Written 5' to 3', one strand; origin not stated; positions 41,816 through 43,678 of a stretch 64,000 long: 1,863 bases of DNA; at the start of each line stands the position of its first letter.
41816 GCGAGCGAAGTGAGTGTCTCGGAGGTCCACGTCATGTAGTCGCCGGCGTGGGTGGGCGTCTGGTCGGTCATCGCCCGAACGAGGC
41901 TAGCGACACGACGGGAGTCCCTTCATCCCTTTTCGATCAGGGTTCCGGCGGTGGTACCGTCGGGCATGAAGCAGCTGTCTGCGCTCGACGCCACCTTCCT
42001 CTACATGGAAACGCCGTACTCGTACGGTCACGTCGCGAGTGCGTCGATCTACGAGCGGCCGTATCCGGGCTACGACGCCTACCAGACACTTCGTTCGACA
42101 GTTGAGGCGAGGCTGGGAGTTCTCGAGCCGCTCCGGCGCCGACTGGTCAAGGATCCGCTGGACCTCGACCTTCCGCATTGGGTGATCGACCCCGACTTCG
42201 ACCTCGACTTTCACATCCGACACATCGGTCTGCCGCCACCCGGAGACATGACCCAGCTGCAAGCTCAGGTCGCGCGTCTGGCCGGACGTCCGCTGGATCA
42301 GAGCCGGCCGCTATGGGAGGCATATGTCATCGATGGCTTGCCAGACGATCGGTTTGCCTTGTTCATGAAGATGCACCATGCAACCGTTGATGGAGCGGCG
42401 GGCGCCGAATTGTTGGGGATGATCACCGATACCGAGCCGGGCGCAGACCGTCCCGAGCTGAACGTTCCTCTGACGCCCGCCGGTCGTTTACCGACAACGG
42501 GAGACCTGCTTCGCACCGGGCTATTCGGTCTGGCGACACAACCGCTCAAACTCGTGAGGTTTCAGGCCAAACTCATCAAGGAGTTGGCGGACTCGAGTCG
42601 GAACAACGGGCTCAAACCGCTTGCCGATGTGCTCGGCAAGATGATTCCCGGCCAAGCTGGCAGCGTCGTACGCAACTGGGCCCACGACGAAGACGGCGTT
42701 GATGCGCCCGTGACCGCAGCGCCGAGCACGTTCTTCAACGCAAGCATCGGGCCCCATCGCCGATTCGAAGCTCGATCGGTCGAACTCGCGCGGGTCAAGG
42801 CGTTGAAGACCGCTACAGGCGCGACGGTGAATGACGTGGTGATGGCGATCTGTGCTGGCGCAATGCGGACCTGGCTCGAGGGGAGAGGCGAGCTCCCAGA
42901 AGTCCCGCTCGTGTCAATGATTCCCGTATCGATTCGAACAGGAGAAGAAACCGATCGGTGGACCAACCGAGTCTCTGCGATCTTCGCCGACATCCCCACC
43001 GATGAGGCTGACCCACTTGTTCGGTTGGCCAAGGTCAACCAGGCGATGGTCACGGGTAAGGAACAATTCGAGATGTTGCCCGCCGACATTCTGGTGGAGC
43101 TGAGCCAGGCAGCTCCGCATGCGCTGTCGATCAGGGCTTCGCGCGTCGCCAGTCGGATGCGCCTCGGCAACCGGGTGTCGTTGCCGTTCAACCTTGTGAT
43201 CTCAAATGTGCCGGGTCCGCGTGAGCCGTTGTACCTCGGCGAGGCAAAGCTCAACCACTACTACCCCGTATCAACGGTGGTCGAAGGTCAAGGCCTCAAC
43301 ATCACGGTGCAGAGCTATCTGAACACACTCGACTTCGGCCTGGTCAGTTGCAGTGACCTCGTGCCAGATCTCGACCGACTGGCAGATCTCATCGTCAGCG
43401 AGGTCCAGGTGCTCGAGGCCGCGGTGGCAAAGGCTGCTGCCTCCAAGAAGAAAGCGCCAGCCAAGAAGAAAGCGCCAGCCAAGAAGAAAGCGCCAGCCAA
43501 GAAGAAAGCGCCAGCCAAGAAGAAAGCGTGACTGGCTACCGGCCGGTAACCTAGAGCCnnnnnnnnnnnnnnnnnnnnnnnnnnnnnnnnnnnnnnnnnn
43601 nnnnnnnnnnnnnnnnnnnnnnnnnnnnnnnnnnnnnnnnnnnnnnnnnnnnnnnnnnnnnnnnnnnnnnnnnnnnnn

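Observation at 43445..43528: Perfect 18-bp x4.7 tandem repeat giving a WS/DGAT acyltransferase a (KKKAPA)n tail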

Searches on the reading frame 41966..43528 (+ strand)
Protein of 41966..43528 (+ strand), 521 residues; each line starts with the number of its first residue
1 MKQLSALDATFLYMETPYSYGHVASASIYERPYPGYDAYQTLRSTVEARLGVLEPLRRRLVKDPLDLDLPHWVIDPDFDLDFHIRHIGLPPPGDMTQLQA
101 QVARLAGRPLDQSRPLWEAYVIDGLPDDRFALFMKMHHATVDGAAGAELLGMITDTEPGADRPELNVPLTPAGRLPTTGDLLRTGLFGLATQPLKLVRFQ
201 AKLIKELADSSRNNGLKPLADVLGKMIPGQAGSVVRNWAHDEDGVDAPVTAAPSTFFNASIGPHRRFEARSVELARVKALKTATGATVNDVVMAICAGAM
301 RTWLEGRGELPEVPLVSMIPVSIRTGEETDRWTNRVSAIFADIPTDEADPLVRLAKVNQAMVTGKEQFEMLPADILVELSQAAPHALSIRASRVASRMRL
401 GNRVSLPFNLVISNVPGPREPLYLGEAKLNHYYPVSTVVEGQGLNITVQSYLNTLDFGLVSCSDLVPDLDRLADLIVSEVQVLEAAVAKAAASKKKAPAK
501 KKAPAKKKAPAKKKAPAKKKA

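Call 7: search_protein_families(library=pfam, proteins=[window:41966-43528:+])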
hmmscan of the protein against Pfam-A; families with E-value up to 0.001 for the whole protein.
window:41966-43528:+ (521 aa): 2 families
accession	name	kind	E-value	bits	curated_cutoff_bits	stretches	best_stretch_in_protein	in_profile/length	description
PF03007.21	WS_DGAT_cat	-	3.1e-67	227.6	23.6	1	4-292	1-263/263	Wax ester synthase/diacylglycerol acyltransferase catalytic domain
PF06974.18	WS_DGAT_C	-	2.7e-35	122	20.7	1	332-481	1-142/145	WS/DGAT C-terminal domain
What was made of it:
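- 41975..42841 (+): Catalytic domain (residues 4-292), containing the HHxxxDG active-site motif HHATVDG at 42374-42394. Pfam WS_DGAT_cat E=3e-67 (call 7).
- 42959..43408 (+): WS/DGAT C-terminal domain (residues 332-481). Pfam WS_DGAT_C E=3e-35 (call 7).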

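Call 8: search_protein_families(library=ncbifam, proteins=[window:41966-43528:+])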
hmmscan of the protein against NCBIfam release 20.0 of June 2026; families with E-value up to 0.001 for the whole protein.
window:41966-43528:+ (521 aa): 1 family
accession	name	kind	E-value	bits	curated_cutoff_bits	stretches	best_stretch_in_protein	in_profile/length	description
TIGR02946.1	acyl_WS_DGAT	subfamily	3.9e-134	448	309.95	1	4-486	1-452/453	wax ester/triacylglycerol synthase family O-acyltransferase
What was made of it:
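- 41966..43531 (+): WS/DGAT (wax ester synthase / diacylglycerol acyltransferase) gene, 521 aa plus TGA stop. Pfam PF03007 and PF06974, and TIGR02946 at 448 bits against a cutoff of 310 (calls 7, 8).
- On WS/DGAT (wax ester synthase/acyl-CoA:diacylglycerol acyltransferase; TIGR02946, PF03007+PF06974): TIGR02946 at 448 bits against a cutoff of 309.95 (calls 7, 8).
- Checked: TIGR02946, 448 bits against a cutoff of 310 (calls 7, 8).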

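Call 9: find_homologous_proteins(query=window:41966-43528:+)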
Query window:41966-43528:+ (521 aa): 5673 proteins with E <= 0.001 among 8000 candidates; the best 120 are listed.
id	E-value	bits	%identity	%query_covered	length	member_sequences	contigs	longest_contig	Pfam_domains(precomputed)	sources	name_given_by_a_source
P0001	0.0e+0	1017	88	93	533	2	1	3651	PF03007.22,PF06974.19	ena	-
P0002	9.0e-249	844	75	94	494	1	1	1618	PF03007.22,PF06974.19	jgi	jgi:diacylglycerol O-acyltransferase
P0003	2.0e-240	817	72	93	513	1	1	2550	PF03007.22,PF06974.19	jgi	-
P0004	3.1e-240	816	70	95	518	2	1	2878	PF03007.22,PF06974.19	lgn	-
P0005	2.2e-237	807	69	96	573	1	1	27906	PF03007.22,PF06974.19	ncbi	ncbi:MAG: WS/DGAT/MGAT family O-acyltransferase [Acidimicrobiales bacterium]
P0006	1.4e-231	788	71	93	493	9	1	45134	PF03007.22,PF06974.19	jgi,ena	-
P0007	5.8e-229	779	71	93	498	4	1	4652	PF03007.22,PF06974.19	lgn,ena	-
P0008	4.1e-223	760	69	93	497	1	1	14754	PF03007.22,PF06974.19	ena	-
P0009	1.4e-222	758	70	90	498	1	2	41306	PF03007.22,PF06974.19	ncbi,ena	-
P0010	4.2e-171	588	53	96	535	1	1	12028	PF03007.22,PF06974.19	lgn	-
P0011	3.9e-170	585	53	94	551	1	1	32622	PF03007.22,PF06974.19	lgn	-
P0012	7.6e-170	584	55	94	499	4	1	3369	PF03007.22,PF06974.19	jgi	jgi:diacylglycerol O-acyltransferase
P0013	9.7e-170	584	57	93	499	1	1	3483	PF03007.22,PF06974.19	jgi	-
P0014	3.9e-169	582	54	94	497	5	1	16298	PF03007.22,PF06974.19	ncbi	-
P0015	3.2e-168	579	57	93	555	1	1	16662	PF03007.22,PF06974.19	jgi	jgi:diacylglycerol O-acyltransferase / wax synthase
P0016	4.3e-168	578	55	93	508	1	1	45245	PF03007.22,PF06974.19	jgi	jgi:WS/DGAT/MGAT family acyltransferase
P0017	5.4e-168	578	55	93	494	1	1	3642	PF03007.22,PF06974.19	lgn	-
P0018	1.7e-167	576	56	93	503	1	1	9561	PF03007.22,PF06974.19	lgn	-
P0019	3.3e-167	575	56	96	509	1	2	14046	PF03007.22,PF06974.19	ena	-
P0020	4.1e-167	575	55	93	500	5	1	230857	PF03007.22,PF06974.19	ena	-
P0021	5.8e-167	575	53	96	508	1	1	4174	PF03007.22,PF06974.19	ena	-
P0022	7.7e-167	574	55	95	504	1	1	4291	PF03007.22,PF06974.19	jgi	jgi:diacylglycerol O-acyltransferase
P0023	8.0e-167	574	54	93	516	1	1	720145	PF03007.22,PF06974.19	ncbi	-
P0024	1.0e-166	574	57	93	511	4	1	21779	PF03007.22,PF06974.19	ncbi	-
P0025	1.2e-166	574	54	93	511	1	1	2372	PF03007.22,PF06974.19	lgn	-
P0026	1.3e-166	573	55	93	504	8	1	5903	PF03007.22,PF06974.19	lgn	-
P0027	1.8e-166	573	55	96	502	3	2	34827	PF03007.22,PF06974.19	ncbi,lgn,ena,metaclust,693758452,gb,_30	metaclust:\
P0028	3.2e-166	572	53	100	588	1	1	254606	PF03007.22,PF06974.19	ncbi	-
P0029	8.5e-166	571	54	98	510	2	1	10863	PF03007.22,PF06974.19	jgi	jgi:diacylglycerol O-acyltransferase / wax synthase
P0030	1.0e-165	570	55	93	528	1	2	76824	PF03007.22,PF06974.19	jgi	jgi:diacylglycerol O-acyltransferase / wax synthase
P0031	1.2e-165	570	53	93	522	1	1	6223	PF03007.22,PF06974.19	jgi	-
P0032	1.5e-165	570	53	99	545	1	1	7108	PF03007.22,PF06974.19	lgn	-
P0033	3.1e-165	569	54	99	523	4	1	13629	PF03007.22,PF06974.19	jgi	jgi:diacylglycerol O-acyltransferase / wax synthase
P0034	3.5e-165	569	54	93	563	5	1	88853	PF03007.22,PF06974.19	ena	-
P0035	4.1e-165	569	53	99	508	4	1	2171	PF03007.22,PF06974.19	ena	-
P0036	4.2e-165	568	56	93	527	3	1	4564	PF03007.22,PF06974.19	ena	-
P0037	7.7e-165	568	53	93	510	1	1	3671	PF03007.22,PF06974.19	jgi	jgi:diacylglycerol O-acyltransferase / wax synthase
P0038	8.7e-165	567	52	99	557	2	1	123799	PF03007.22,PF06974.19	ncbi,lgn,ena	-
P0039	1.4e-164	567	54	92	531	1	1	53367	PF03007.22,PF06974.19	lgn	-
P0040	1.4e-164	567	52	93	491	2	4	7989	PF03007.22,PF06974.19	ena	-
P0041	1.6e-164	567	55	97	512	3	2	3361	PF03007.22,PF06974.19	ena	-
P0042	1.9e-164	566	53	97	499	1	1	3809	PF03007.22,PF06974.19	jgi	jgi:diacylglycerol O-acyltransferase / wax synthase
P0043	1.9e-164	566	54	96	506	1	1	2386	PF03007.22,PF06974.19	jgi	jgi:diacylglycerol O-acyltransferase / wax synthase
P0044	2.8e-164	566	55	90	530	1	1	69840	PF03007.22,PF06974.19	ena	-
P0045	3.6e-164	565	55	94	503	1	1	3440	PF03007.22,PF06974.19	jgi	jgi:WS/DGAT/MGAT family acyltransferase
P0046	3.8e-164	565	54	94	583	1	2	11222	PF03007.22,PF06974.19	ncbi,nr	ncbi:MAG: wax ester/triacylglycerol synthase family O-acyltransferase [Actinomycetota bacterium]|nr:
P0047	6.3e-164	565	52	98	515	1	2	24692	PF03007.22,PF06974.19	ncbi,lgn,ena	-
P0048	1.0e-163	564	54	97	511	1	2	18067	PF03007.22,PF06974.19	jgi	jgi:diacylglycerol O-acyltransferase / wax synthase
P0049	1.9e-163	563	54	93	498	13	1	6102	PF03007.22,PF06974.19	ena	-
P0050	2.0e-163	563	53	94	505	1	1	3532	PF03007.22,PF06974.19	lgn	-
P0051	2.0e-163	563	54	93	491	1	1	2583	PF03007.22,PF06974.19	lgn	-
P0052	2.2e-163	563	54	93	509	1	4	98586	PF03007.22,PF06974.19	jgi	jgi:diacylglycerol O-acyltransferase / wax synthase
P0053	2.6e-163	563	54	93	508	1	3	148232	PF03007.22,PF06974.19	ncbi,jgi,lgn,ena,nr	ncbi:MAG TPA: wax ester/triacylglycerol synthase family O-acyltransferase [Acidimicrobiales bacteriu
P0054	3.4e-163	562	55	93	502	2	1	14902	PF03007.22,PF06974.19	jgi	-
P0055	6.4e-163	561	53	99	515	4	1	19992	PF03007.22,PF06974.19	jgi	jgi:diacylglycerol O-acyltransferase / wax synthase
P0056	6.5e-163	561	53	99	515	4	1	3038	PF03007.22,PF06974.19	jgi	jgi:WS/DGAT/MGAT family acyltransferase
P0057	6.9e-163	561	51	100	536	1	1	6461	PF03007.22,PF06974.19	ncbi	-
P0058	8.9e-163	561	51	100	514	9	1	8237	PF03007.22,PF06974.19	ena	-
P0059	1.5e-162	560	53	95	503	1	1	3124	PF03007.22,PF06974.19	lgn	-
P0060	1.6e-162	560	52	99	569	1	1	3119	PF03007.22,PF06974.19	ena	-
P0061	1.9e-162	560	53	97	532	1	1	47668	PF03007.22,PF06974.19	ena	-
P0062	1.9e-162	560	51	95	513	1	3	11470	PF03007.22,PF06974.19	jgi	jgi:diacylglycerol O-acyltransferase / wax synthase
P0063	3.3e-162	559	52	97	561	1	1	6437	PF03007.22,PF06974.19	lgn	-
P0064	3.5e-162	559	55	93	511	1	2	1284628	PF03007.22,PF06974.19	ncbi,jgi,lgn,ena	-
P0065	3.5e-162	559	53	93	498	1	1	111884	PF03007.22,PF06974.19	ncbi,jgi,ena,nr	ncbi:MAG: wax ester/triacylglycerol synthase family O-acyltransferase [Acidimicrobiia bacterium]|nr:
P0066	4.1e-162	559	54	95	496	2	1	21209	PF03007.22,PF06974.19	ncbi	-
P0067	4.6e-162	558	54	93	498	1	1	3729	PF03007.22,PF06974.19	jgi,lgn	-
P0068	4.9e-162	558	52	100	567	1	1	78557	PF03007.22,PF06974.19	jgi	jgi:diacylglycerol O-acyltransferase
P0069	4.9e-162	558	52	100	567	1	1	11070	PF03007.22,PF06974.19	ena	-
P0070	5.1e-162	558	52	100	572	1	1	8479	PF03007.22,PF06974.19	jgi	-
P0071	5.2e-162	558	54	95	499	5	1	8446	PF03007.22,PF06974.19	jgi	jgi:diacylglycerol O-acyltransferase / wax synthase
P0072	5.3e-162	558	54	93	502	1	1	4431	PF03007.22,PF06974.19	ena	-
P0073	6.5e-162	558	54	98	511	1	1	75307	PF03007.22,PF06974.19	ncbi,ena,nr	ncbi:MAG TPA: wax ester/triacylglycerol synthase family O-acyltransferase [Acidimicrobiales bacteriu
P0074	6.5e-162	558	53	94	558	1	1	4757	PF03007.22,PF06974.19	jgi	jgi:WS/DGAT/MGAT family acyltransferase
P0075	7.2e-162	558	53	93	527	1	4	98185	PF03007.22,PF06974.19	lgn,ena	-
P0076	7.6e-162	558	54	94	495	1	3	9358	PF03007.22,PF06974.19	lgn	-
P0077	1.1e-161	557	55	93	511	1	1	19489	PF03007.22,PF06974.19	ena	-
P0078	1.6e-161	557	51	100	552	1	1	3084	PF03007.22,PF06974.19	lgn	-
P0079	1.9e-161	556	50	97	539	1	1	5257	PF03007.22,PF06974.19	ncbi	-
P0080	2.3e-161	556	53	95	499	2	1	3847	PF03007.22,PF06974.19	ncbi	ncbi:MAG: WS/DGAT/MGAT family O-acyltransferase [Actinomycetota bacterium]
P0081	2.6e-161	556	54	94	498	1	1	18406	PF03007.22,PF06974.19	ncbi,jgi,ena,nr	ncbi:MAG: wax ester/triacylglycerol synthase family O-acyltransferase [Acidimicrobiia bacterium]|nr:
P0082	2.6e-161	556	53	94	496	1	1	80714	PF03007.22,PF06974.19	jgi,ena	-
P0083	3.0e-161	556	54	93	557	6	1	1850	PF03007.22,PF06974.19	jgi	jgi:diacylglycerol O-acyltransferase / wax synthase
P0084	3.7e-161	555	51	100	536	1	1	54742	PF03007.22,PF06974.19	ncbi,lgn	-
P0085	3.8e-161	555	53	94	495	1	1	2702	PF03007.22,PF06974.19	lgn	-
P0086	4.2e-161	555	54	93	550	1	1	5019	PF03007.22,PF06974.19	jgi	jgi:WS/DGAT/MGAT family acyltransferase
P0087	4.2e-161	555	53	96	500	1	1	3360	PF03007.22,PF06974.19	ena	-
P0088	5.3e-161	555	52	98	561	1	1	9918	PF03007.22,PF06974.19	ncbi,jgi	-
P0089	5.6e-161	555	54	93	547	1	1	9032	PF03007.22,PF06974.19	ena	-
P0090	7.0e-161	555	53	89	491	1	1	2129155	PF03007.22,PF06974.19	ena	-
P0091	7.4e-161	554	54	93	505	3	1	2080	PF03007.22,PF06974.19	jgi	jgi:WS/DGAT/MGAT family acyltransferase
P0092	7.9e-161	554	52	93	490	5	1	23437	PF03007.22,PF06974.19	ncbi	-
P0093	1.0e-160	554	51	99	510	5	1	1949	PF03007.22,PF06974.19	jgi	jgi:diacylglycerol O-acyltransferase / wax synthase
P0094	1.1e-160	554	52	99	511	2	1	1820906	PF03007.22,PF06974.19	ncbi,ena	-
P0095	1.4e-160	554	51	96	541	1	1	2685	PF00668.26,PF03007.22,PF06974.19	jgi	jgi:WS/DGAT/MGAT family acyltransferase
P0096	1.6e-160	553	52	93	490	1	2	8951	PF03007.22,PF06974.19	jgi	jgi:WS/DGAT/MGAT family acyltransferase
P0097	1.9e-160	553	53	93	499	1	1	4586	PF03007.22,PF06974.19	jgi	jgi:WS/DGAT/MGAT family acyltransferase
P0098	2.1e-160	553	54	93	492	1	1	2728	PF03007.22,PF06974.19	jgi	jgi:diacylglycerol O-acyltransferase / wax synthase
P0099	2.1e-160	553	53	93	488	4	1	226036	PF03007.22,PF06974.19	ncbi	-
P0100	2.3e-160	553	53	95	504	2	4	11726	PF03007.22,PF06974.19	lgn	-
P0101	2.8e-160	553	56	90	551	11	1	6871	PF03007.22,PF06974.19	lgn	-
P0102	2.9e-160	553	53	93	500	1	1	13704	PF03007.22,PF06974.19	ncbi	-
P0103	3.0e-160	552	52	93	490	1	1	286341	PF03007.22,PF06974.19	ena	-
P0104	3.0e-160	552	53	96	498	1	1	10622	PF03007.22,PF06974.19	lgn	-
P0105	3.1e-160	552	53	93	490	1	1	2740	PF03007.22,PF06974.19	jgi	-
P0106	4.0e-160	552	53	93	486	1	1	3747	PF03007.22,PF06974.19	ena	-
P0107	4.0e-160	552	53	94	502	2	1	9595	PF03007.22,PF06974.19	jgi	jgi:diacylglycerol O-acyltransferase / wax synthase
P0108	5.2e-160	552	53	93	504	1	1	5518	PF03007.22,PF06974.19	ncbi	ncbi:MAG: WS/DGAT/MGAT family O-acyltransferase [Acidimicrobiales bacterium]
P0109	5.2e-160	552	54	94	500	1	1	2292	PF03007.22,PF06974.19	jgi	jgi:WS/DGAT/MGAT family acyltransferase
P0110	5.4e-160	552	54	93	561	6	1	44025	PF03007.22,PF06974.19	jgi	jgi:diacylglycerol O-acyltransferase / wax synthase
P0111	5.4e-160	552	51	96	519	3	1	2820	PF00668.26,PF03007.22,PF06974.19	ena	-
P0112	5.5e-160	552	54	93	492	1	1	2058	PF03007.22,PF06974.19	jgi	jgi:diacylglycerol O-acyltransferase / wax synthase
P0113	5.9e-160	551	53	96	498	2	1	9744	PF03007.22,PF06974.19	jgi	jgi:WS/DGAT/MGAT family acyltransferase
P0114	6.0e-160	551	54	94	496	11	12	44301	PF03007.22,PF06974.19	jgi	jgi:WS/DGAT/MGAT family acyltransferase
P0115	6.6e-160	551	54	93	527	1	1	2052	PF03007.22,PF06974.19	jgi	jgi:diacylglycerol O-acyltransferase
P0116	6.8e-160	551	53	93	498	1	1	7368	PF03007.22,PF06974.19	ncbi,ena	-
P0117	7.5e-160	551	54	92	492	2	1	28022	PF03007.22,PF06974.19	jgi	jgi:diacylglycerol O-acyltransferase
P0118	8.7e-160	551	53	99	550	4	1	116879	PF03007.22,PF06974.19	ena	-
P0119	9.5e-160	551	55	93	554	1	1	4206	PF03007.22,PF06974.19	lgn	-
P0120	1.0e-159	551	54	92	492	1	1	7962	PF03007.22,PF06974.19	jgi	jgi:diacylglycerol O-acyltransferase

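Call 11: find_encoding_contigs(protein=window:41966-43528:+, flank=3000, max_places=10)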
Protein window:41966-43528:+ (521 aa): no gene with exactly this product is on record in the collection.
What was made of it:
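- Tried and rejected: Exact-protein look-up of the window enzyme in public assemblies: not on record (call 11).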

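Call 12: find_encoding_contigs(protein=P0001, flank=3000, max_places=10)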
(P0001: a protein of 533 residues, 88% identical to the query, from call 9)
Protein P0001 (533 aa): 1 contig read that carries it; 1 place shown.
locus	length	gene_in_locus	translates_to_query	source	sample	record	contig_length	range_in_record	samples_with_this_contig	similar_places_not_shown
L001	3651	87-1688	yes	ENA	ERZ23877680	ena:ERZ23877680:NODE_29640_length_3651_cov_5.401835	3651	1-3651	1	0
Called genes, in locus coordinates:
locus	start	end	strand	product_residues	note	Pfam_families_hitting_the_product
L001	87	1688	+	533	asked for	PF03007:WS_DGAT_cat, PF06974:WS_DGAT_C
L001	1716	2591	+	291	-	PF07819:PGAP1 (weak), PF00561:Abhydrolase_1, PF12146:Hydrolase_4, PF12697:Abhydrolase_6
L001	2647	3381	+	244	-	PF01738:DLH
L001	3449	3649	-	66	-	?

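Call 25: find_related_loci(query=A2, collection=genome_contigs, flank=4000)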
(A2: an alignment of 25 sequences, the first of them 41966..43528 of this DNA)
Query A2 (521 aa) in genome_contigs; peptide patterns used: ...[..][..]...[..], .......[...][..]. (x = any residue, [..] = any of these).
600 stretches matched a pattern (row limit reached: there are more); 566 encode a relative of the query (tblastn E <= 1e-3); the best 80 are kept; 80 distinct loci.
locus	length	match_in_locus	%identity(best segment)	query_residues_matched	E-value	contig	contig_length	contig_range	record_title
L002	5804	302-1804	69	1-498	0e+0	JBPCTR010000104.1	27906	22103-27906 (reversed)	MAG: Acidimicrobiales bacterium isolate MAG_seacave_88 S1Ck127_514219, whole genome shotgun sequence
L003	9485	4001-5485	54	1-492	3e-173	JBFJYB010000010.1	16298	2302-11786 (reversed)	MAG: Acidimicrobiales bacterium isolate Mix_sand19.2022.05.G.76 k141_5150841_length_16298_cov_12.0089, whole genome shot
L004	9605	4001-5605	51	1-519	3e-166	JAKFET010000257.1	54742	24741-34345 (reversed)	MAG: Acidimicrobiaceae bacterium isolate LC080 contig-124_471, whole genome shotgun sequence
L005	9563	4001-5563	53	1-511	4e-165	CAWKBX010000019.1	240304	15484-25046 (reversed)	MAG: uncultured Actinomycetes bacterium isolate MFD04651.bin.1.168 genome assembly, contig: contig_9264, whole genome sh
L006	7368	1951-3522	51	1-521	2e-163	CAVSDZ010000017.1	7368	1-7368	MAG: uncultured Microthrixaceae bacterium isolate MFD02134.bin.2.27 genome assembly, contig: contig_70929, whole genome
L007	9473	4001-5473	53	1-488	2e-161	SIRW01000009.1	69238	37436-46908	MAG: Actinobacteria bacterium isolate ZMQR.bins.8 contig009, whole genome shotgun sequence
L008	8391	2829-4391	51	1-516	4e-161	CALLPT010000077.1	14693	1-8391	MAG: uncultured Acidimicrobiales bacterium isolate L2_Bin_Bin_77_1 genome assembly, contig: c_000000751424, whole genome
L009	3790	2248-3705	53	1-488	2e-166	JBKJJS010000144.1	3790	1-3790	MAG: Ilumatobacteraceae bacterium isolate ant_bin.212 k117_271666, whole genome shotgun sequence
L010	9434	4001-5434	54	1-479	2e-160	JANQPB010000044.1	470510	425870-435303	MAG: Acidimicrobiales bacterium isolate IP29b_bin.150 k99_2215554, whole genome shotgun sequence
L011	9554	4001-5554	53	1-509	2e-162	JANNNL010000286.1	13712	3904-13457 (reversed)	MAG: Actinomycetes bacterium isolate SOY_35_concoct_327 SOY_35_k141_1417036, whole genome shotgun sequence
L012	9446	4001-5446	53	1-480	2e-159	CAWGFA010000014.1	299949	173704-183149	MAG: uncultured Acidimicrobiia bacterium isolate MFD05841.bin.2.7 genome assembly, contig: contig_37060, whole genome sh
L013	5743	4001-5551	51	1-520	3e-159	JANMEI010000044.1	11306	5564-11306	MAG: Acidimicrobiia bacterium isolate OTE_75_concoct_193 OTE_75_k141_2319983, whole genome shotgun sequence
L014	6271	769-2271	51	1-483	7e-157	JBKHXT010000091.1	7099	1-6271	MAG: Acidimicrobiia bacterium isolate N_bin.26.orig k127_247691, whole genome shotgun sequence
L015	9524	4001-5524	50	1-510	5e-155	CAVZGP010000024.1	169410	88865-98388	MAG: Ilumatobacteraceae bacterium isolate MFD04716.bin.1.59 genome assembly, contig: contig_68074, whole genome shotgun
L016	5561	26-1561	52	1-503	5e-156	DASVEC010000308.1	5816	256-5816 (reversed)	MAG TPA_asm: Iamia sp. isolate SMAG_U2050 k141_1075924, whole genome shotgun sequence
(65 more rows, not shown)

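Call 27: find_related_loci(query=window:41966-43528:+, collection=metagenome_contigs, flank=2500)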
Query window:41966-43528:+ (521 aa) in metagenome_contigs; peptide patterns used: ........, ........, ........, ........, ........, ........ (x = any residue, [..] = any of these).
600 stretches matched a pattern (row limit reached: there are more); 16 encode a relative of the query (tblastn E <= 1e-3); 16 distinct loci.
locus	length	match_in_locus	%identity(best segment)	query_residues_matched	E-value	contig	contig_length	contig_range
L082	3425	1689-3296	48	1-521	1e-161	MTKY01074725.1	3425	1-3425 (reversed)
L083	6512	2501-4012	47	1-508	4e-151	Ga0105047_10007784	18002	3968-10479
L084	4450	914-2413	48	1-500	6e-151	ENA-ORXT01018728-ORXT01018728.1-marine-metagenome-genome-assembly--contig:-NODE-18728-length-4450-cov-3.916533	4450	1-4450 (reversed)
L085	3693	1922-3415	49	1-504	6e-151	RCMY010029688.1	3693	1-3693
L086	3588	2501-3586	50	1-361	3e-107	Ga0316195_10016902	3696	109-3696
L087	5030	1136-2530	34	1-487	4e-83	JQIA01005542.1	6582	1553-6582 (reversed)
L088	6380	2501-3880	37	1-487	1e-81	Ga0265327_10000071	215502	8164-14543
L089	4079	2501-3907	34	1-489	8e-74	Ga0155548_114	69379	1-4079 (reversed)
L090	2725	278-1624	36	1-468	1e-74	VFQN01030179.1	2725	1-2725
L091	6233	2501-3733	34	54-488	5e-65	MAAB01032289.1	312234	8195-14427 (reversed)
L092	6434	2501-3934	37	2-487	7e-82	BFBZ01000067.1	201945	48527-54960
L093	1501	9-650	48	272-486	3e-54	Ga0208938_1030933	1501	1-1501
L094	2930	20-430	55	350-486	6e-39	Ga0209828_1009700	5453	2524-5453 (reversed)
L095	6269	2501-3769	29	2-461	1e-34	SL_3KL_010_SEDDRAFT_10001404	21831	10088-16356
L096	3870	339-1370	30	2-367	1e-26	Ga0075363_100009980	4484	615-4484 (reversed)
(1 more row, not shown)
